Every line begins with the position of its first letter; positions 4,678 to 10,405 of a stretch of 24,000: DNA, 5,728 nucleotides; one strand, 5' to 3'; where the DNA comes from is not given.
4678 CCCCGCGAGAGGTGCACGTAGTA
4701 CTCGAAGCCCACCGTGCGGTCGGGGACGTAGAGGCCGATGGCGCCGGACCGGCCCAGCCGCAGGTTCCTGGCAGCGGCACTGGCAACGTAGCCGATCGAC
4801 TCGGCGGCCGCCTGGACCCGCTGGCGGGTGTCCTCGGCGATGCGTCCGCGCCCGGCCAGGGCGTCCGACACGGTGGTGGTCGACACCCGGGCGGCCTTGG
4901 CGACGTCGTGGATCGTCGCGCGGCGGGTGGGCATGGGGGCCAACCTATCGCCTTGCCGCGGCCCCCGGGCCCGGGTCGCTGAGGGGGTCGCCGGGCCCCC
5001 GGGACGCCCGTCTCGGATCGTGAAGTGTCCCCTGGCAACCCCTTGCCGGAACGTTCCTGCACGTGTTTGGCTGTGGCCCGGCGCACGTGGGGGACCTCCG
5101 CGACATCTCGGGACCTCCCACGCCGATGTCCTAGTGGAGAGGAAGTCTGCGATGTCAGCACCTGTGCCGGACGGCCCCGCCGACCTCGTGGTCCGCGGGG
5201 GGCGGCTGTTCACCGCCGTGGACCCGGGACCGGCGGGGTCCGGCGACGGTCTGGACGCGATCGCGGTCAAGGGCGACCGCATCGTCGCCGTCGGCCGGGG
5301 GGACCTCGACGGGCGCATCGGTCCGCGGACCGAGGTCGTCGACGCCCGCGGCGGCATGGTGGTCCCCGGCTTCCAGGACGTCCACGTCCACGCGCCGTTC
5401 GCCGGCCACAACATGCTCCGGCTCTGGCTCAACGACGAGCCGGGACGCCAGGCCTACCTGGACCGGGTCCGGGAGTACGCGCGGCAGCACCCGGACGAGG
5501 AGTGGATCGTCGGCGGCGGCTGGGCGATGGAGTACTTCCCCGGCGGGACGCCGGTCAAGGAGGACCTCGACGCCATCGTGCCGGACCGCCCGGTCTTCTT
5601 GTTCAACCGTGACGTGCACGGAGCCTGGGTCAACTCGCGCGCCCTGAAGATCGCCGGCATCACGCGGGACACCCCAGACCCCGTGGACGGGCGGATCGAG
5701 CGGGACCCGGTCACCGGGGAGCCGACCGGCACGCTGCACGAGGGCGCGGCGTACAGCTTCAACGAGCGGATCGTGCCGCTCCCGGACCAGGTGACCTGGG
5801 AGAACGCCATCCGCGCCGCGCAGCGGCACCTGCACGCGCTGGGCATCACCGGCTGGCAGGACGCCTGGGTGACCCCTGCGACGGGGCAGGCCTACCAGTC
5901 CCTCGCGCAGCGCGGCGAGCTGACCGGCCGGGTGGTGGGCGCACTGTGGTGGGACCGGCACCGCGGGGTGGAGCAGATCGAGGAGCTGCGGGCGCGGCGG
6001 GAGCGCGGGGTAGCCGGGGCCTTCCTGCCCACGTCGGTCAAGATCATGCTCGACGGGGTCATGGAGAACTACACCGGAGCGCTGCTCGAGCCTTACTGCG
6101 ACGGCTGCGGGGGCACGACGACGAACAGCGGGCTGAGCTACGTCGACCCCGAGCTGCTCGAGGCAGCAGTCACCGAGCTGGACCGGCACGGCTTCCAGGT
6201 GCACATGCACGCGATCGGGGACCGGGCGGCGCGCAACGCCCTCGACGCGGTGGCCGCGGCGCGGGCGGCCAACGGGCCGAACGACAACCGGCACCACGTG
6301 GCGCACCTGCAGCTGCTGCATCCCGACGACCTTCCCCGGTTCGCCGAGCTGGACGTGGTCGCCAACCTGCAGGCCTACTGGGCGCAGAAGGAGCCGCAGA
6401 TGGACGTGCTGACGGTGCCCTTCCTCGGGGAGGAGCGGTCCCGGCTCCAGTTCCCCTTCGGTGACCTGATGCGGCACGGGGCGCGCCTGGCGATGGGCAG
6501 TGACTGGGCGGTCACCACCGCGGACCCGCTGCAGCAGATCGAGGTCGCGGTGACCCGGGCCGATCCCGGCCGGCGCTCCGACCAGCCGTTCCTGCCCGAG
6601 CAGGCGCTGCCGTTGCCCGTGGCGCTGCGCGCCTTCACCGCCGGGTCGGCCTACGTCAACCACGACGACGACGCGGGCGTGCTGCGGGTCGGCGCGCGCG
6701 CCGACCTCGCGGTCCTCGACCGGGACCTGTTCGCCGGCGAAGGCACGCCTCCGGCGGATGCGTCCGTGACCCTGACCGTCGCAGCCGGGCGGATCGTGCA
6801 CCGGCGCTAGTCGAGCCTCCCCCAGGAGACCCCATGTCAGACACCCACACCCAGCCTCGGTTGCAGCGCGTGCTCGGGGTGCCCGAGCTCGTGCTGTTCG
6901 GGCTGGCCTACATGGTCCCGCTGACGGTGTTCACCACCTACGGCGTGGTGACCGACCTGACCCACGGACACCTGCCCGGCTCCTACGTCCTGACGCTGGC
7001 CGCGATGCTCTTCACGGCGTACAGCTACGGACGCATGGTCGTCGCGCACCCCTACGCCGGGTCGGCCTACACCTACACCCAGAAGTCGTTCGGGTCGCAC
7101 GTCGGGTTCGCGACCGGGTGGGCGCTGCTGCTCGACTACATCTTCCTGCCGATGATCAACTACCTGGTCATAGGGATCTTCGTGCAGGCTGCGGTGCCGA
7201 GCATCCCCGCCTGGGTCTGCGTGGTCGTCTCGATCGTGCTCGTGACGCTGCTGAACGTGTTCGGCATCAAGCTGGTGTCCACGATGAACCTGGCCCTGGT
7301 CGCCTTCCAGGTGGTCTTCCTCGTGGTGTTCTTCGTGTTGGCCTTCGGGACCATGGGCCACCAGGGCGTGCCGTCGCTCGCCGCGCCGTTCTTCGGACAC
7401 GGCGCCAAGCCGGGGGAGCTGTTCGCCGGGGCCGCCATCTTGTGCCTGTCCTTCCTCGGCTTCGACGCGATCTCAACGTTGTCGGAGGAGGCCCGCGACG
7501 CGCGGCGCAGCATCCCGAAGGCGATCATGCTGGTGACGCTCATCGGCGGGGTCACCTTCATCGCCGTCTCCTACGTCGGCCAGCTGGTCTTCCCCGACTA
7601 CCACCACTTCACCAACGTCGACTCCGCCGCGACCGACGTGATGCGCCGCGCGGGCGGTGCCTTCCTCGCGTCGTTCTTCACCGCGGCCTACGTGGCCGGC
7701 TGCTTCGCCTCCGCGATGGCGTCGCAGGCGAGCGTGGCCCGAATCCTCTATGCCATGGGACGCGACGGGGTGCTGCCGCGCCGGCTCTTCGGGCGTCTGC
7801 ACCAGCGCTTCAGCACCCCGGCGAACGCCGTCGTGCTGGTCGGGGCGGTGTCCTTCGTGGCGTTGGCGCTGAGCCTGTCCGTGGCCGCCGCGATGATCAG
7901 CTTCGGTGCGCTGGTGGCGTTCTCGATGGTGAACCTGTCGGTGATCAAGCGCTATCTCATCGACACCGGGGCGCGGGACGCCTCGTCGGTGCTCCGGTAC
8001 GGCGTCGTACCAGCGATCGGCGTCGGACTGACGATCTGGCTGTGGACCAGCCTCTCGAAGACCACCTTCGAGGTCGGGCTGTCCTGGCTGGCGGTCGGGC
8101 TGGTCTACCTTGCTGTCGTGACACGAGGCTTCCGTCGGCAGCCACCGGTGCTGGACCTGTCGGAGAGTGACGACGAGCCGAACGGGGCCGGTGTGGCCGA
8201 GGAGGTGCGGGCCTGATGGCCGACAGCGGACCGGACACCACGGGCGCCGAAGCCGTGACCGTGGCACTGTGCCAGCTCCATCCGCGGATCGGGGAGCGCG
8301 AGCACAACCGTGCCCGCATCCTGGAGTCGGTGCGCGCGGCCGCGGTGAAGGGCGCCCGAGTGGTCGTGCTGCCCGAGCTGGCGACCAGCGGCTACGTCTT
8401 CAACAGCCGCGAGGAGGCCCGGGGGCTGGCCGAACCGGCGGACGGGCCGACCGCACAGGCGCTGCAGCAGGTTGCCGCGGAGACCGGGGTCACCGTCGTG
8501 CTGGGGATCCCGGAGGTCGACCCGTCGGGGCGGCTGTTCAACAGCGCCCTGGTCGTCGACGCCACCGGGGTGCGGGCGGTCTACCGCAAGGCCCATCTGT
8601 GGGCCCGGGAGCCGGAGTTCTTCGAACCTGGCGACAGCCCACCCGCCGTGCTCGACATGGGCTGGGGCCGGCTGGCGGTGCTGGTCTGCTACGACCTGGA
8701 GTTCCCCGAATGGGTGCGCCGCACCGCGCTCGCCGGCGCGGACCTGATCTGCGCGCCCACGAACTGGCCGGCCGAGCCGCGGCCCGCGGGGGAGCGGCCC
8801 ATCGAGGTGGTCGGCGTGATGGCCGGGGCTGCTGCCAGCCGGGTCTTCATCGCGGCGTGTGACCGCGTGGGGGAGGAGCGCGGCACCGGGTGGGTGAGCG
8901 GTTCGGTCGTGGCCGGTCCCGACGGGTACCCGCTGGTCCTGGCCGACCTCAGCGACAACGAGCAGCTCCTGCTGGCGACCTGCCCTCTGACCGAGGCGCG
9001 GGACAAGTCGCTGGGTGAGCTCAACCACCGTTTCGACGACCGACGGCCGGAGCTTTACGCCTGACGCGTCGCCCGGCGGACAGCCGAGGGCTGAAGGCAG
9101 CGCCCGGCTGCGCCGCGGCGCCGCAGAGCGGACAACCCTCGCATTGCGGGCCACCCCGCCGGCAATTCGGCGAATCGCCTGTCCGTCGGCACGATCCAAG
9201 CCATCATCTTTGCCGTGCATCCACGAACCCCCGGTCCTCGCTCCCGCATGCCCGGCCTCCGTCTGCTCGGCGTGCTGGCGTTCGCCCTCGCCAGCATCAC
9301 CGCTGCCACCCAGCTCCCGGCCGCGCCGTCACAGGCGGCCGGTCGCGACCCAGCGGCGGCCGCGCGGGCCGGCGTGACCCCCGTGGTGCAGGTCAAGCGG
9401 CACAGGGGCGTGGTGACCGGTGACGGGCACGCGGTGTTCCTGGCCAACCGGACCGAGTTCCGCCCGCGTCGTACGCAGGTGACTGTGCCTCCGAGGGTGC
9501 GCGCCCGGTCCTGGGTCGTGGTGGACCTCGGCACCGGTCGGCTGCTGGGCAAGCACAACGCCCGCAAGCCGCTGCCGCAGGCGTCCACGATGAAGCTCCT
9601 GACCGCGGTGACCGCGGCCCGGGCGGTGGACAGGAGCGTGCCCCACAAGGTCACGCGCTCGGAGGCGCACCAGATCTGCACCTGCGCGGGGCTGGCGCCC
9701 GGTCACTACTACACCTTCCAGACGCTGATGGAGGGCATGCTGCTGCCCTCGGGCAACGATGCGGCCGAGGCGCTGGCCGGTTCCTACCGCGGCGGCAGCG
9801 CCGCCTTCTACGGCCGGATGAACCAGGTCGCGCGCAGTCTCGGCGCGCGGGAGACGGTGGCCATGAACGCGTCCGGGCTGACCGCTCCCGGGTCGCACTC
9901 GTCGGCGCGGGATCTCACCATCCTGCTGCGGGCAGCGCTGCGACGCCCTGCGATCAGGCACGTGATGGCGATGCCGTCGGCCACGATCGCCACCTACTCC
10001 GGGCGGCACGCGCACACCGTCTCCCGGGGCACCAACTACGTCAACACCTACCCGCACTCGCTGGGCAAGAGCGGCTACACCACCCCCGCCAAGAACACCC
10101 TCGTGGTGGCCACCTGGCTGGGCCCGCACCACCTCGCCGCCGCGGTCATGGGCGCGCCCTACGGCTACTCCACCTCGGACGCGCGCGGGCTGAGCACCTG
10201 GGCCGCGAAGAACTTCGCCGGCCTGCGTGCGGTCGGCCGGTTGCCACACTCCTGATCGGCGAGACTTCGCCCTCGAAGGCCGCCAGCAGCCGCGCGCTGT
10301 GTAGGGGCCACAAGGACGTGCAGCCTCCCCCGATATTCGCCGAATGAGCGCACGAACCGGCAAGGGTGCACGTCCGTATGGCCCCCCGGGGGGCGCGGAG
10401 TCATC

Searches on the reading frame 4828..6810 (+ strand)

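Call 13: search_protein_families(library=pfam, proteins=[window:4828-6810:+], max_evalue=0.01)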
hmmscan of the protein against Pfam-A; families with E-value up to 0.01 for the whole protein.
window:4828-6810:+ (660 aa): 3 families
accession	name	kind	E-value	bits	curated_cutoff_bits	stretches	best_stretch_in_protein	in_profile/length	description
PF07969.17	Amidohydro_3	-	1.4e-92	312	29.7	1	169-658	1-472/472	Amidohydrolase family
PF01979.26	Amidohydro_1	-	3.2e-12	46.8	25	1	440-638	133-323/345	Amidohydrolase family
PF04232.17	SpoVS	-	0.0099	16.1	24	0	441-479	11-49/83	Stage V sporulation protein S (SpoVS)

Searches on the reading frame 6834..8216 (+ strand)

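Call 13: search_protein_families(library=pfam, proteins=[window:6834-8216:+], max_evalue=0.01)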
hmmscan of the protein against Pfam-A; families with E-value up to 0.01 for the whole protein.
window:6834-8216:+ (460 aa): 2 families
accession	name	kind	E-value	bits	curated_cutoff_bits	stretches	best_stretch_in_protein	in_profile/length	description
PF00324.27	AA_permease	-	7e-41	140.8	24.6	1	19-371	2-379/470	Amino acid permease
PF13520.12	AA_permease_2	-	1.4e-37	130.1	27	1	22-371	4-368/427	Amino acid permease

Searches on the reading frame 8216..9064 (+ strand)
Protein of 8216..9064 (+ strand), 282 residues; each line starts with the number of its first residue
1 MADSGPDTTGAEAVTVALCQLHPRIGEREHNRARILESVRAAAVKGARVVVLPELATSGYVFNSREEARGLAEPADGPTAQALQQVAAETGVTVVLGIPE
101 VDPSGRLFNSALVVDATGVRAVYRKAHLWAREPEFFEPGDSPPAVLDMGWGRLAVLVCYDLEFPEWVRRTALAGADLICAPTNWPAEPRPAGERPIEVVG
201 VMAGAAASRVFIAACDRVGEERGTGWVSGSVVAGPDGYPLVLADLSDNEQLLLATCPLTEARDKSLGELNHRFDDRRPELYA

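Call 13: search_protein_families(library=pfam, proteins=[window:8216-9064:+], max_evalue=0.01)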
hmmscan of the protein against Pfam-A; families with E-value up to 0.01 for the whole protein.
window:8216-9064:+ (282 aa): 1 family
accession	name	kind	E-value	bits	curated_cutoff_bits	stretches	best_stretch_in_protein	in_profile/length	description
PF00795.27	CN_hydrolase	-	6.9e-44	150.5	23.2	1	15-262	1-252/256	Carbon-nitrogen hydrolase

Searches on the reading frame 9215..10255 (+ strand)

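Call 14: search_protein_families(library=pfam, proteins=[window:9215-10255:+], max_evalue=0.01)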
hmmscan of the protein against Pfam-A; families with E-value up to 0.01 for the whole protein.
window:9215-10255:+ (346 aa): 3 families
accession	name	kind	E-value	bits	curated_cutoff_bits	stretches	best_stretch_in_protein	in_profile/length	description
PF00768.25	Peptidase_S11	-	1.5e-36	126.5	27.6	1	90-315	5-238/239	D-alanyl-D-alanine carboxypeptidase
PF13354.11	Beta-lactamase2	-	3.7e-07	30.1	22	1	99-240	1-145/214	Beta-lactamase enzyme family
PF02113.21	Peptidase_S13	-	5.3e-05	22.6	22.8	1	100-141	21-62/444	D-Ala-D-Ala carboxypeptidase 3 (S13) family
